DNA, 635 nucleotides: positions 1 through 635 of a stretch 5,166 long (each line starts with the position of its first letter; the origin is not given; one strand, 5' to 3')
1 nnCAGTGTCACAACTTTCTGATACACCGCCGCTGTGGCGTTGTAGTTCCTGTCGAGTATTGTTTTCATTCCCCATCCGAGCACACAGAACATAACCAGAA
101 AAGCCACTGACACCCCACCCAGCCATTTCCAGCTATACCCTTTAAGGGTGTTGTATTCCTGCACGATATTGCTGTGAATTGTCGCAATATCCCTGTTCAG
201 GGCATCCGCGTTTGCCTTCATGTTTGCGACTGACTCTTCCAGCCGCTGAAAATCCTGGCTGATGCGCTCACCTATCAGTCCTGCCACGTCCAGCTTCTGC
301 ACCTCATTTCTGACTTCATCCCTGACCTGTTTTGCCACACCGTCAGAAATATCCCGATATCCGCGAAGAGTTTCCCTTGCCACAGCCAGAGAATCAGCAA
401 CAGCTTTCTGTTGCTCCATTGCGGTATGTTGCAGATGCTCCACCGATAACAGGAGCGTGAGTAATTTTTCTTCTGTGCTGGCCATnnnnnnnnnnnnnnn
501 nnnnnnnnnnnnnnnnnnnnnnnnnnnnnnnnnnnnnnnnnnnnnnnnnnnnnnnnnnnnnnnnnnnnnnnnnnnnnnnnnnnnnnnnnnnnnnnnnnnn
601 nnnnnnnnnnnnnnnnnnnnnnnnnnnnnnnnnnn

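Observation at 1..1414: Relaxase-only MobA (308 aa) with mobB starting 2 nt after its stop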

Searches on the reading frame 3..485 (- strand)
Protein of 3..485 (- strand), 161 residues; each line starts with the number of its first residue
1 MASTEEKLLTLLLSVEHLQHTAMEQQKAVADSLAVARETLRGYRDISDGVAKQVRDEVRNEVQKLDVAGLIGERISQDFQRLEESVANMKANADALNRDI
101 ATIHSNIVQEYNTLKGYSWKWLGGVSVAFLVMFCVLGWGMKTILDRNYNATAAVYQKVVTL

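Call 4: search_protein_families(library=pfam, proteins=[window:3-485:-], max_evalue=0.1)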
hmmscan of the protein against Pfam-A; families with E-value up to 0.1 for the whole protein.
window:3-485:- (161 aa): 3 families
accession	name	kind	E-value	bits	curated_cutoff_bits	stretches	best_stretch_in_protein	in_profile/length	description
PF16888.10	YwqH-like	-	0.063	14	33.7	1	16-103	37-121/123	YwqH-like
PF20616.4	Caps_syn_GfcC_N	-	0.066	13.9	22.1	1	12-86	43-114/129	Capsule biosynthesis GfcC, N-terminal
PF07476.17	MAAL_C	-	0.098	12.3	27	0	14-97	28-107/249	Methylaspartate ammonia-lyase C-terminus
